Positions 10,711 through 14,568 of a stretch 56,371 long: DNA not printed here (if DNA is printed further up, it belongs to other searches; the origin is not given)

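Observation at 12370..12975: Complete histidine-phosphatase (PGAM-family) domain inserted in-frame inside IleRS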

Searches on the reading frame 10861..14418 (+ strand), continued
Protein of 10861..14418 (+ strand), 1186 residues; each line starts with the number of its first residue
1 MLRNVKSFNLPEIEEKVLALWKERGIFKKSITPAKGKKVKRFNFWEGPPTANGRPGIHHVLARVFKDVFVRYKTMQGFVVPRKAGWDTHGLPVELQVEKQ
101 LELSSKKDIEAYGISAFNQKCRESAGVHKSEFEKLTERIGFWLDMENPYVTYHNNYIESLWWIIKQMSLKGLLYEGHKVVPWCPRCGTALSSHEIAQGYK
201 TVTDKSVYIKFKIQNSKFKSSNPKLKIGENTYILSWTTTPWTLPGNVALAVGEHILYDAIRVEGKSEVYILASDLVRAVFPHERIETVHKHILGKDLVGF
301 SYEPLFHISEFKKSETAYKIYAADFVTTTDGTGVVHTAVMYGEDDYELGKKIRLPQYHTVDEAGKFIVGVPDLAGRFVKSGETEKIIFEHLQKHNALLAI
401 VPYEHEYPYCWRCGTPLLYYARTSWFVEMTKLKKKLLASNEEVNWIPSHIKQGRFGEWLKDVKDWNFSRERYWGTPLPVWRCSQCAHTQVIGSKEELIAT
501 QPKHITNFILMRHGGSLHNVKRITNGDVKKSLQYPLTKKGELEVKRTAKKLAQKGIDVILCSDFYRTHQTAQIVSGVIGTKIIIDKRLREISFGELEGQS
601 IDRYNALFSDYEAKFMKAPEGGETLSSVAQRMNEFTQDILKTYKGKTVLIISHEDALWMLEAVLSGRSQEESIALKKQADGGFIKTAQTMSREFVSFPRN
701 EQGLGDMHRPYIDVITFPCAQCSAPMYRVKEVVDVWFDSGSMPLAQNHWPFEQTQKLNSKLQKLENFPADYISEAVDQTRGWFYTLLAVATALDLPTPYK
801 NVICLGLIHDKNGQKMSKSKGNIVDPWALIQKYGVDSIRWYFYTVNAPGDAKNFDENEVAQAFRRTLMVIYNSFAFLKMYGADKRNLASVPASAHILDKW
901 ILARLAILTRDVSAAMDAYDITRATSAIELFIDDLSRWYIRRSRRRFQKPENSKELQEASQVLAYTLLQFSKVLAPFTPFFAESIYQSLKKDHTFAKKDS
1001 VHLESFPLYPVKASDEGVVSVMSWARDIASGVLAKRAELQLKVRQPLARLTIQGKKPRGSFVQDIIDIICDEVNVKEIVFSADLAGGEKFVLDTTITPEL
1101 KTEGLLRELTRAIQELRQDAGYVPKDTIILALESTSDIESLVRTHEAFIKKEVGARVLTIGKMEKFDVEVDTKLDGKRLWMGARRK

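Call 8: search_solved_structures(query=window:10861-14418:+, max_evalue=1e-20, show_alignments=2)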
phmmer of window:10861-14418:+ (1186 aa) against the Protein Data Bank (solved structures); distinct sequences matched with E-value up to 1e-20: 21.
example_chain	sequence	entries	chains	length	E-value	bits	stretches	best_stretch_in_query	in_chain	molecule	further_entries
1ile_A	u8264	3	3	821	3.3e-228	763.5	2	2-503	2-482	ISOLEUCYL-TRNA SYNTHETASE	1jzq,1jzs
8c8w_A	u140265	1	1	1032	6.1e-228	762.6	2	11-497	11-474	Isoleucine--tRNA ligase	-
8c8u_A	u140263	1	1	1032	1.1e-224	751.8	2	11-497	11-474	Isoleucine--tRNA ligase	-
8c8v_A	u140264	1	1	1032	1.1e-224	751.8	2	11-497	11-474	Isoleucine--tRNA ligase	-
8c9d_A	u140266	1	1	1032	2.1e-224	750.8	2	11-497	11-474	Isoleucine--tRNA ligase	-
8wnd_A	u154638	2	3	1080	1.2e-180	605.9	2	7-497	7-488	isoleucine--tRNA ligase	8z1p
9wqs_A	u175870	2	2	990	5.7e-175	587.2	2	7-497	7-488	Isoleucine--tRNA ligase, cytoplasmic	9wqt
7d5c_A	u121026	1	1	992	5.7e-175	587.2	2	7-497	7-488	Isoleucine--tRNA ligase, cytoplasmic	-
9w01_B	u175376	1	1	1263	4.8e-173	580.8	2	6-497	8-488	Isoleucine--tRNA ligase, cytoplasmic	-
6ldk_A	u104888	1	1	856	7.1e-173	580.2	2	7-497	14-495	Isoleucine--tRNA ligase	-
8c9f_A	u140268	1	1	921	4.6e-95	322.5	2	9-482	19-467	Isoleucine--tRNA ligase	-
8c9e_A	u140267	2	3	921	1.4e-92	314.3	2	9-482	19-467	Isoleucine--tRNA ligase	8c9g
1ffy_A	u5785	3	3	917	2.4e-89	303.6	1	10-494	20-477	ISOLEUCYL-TRNA SYNTHETASE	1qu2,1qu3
8wnf_A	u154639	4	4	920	7.8e-77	262.1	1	9-480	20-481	Isoleucine--tRNA ligase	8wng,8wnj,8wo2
8wni_A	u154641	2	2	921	7.9e-77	262.1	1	9-480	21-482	Isoleucine--tRNA ligase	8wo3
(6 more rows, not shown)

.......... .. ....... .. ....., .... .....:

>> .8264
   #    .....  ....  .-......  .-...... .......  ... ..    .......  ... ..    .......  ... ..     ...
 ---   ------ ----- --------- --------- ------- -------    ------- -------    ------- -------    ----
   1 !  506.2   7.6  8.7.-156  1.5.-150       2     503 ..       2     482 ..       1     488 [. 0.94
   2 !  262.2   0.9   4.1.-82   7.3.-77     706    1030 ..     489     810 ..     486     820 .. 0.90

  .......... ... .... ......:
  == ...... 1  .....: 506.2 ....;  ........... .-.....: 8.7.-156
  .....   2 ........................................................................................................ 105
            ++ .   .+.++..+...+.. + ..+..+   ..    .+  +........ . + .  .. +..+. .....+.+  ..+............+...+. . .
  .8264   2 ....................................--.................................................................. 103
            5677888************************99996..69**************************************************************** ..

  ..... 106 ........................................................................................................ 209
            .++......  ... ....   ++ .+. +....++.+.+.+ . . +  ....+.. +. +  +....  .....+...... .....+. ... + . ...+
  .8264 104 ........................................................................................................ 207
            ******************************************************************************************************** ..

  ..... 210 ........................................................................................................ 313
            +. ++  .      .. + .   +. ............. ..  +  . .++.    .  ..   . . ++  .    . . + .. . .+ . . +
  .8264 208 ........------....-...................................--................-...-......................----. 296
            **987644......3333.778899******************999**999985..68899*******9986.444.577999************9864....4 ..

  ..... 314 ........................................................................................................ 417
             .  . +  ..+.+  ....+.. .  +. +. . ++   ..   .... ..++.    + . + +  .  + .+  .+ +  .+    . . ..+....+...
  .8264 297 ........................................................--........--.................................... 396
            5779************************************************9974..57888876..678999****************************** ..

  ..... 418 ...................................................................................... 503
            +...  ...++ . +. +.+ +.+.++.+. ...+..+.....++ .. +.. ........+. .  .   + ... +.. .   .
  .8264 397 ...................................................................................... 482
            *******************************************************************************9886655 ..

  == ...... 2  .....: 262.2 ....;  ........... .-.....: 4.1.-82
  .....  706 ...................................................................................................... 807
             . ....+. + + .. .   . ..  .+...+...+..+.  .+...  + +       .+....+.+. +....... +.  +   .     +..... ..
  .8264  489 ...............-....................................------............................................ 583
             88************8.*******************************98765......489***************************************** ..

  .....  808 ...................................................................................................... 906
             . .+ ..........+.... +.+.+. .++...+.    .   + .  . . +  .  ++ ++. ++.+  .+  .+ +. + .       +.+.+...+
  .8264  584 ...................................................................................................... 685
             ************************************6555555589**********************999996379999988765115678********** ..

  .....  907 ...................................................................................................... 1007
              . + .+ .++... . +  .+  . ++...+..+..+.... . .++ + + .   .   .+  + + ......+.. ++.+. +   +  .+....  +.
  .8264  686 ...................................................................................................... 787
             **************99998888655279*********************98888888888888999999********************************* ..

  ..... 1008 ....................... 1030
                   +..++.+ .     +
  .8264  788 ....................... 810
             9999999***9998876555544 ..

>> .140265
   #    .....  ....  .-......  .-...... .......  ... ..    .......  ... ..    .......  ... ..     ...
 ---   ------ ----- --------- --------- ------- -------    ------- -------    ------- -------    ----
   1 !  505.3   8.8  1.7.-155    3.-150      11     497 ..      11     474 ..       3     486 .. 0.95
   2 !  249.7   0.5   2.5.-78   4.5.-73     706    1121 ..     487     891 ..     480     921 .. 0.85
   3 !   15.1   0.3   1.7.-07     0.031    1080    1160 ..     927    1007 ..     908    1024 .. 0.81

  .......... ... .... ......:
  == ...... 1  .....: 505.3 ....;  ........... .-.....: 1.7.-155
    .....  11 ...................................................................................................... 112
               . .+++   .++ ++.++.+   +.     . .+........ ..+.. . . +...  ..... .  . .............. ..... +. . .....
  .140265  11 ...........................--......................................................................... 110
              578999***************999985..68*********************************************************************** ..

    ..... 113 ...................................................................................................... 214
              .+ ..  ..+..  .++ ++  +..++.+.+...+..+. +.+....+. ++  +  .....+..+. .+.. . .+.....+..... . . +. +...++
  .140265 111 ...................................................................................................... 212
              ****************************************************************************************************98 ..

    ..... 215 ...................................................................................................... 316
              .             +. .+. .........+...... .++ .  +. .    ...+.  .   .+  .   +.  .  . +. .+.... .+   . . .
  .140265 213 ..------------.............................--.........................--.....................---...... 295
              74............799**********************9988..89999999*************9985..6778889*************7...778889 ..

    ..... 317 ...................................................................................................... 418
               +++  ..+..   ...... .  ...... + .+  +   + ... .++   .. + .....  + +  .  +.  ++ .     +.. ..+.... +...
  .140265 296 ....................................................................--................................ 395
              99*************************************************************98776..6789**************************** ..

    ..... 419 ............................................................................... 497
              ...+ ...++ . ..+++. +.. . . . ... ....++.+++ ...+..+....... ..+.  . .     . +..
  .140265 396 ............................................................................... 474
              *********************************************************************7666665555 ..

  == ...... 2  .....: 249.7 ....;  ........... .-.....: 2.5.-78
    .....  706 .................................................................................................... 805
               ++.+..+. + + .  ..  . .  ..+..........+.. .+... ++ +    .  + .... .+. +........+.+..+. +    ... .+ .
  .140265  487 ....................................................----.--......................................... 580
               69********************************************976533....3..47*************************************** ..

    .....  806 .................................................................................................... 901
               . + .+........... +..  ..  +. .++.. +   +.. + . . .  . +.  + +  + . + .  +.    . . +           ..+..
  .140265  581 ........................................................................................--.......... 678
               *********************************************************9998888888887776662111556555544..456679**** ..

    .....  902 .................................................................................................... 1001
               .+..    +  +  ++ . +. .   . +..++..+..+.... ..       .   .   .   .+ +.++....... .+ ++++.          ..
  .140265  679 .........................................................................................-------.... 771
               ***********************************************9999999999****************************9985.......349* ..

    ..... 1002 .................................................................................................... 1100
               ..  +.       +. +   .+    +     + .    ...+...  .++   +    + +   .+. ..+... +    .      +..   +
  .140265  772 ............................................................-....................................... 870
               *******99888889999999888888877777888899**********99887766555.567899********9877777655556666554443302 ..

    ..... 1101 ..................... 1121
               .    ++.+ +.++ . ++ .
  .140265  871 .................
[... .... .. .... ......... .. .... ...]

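Call 51: find_encoding_contigs(protein=P0080, flank=6000, max_places=1)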
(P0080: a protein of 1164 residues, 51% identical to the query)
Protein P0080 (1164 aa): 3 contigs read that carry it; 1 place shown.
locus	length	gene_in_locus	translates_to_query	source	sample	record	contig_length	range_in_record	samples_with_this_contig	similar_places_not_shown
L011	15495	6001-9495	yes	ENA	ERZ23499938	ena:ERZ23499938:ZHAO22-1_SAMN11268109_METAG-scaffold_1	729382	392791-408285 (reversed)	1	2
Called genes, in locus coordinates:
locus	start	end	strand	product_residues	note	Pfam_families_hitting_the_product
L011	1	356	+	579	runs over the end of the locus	PF02811:PHP (faint), PF14716:HHH_8, PF14520:HHH_5, PF14791:DNA_pol_B_thumb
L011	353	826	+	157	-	PF00293:NUDIX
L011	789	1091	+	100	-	PF01035:DNA_binding_1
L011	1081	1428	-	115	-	PF00453:Ribosomal_L20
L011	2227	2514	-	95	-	-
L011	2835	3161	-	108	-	-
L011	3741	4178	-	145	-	PF01668:SmpB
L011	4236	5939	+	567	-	PF03485:Arg_tRNA_synt_N, PF00750:tRNA-synt_1d, PF05746:DALR_1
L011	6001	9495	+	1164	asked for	PF00133:tRNA-synt_1, PF00300:His_Phos_1, PF00133:tRNA-synt_1, PF09334:tRNA-synt_1g (weak), PF08264:Anticodon_1, PF19302:DUF5915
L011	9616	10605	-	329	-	PF00579:tRNA-synt_1b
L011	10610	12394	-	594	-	PF00753:Lactamase_B, PF12706:Lactamase_B_2, PF07521:RMMBL (faint), PF22505:RNase_J_b_CASP, PF17770:RNase_J_C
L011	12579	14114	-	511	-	PF00496:SBP_bac_5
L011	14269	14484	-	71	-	PF03840:SecG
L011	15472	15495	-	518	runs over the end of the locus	PF01676:Metalloenzyme, PF06415:iPGM_N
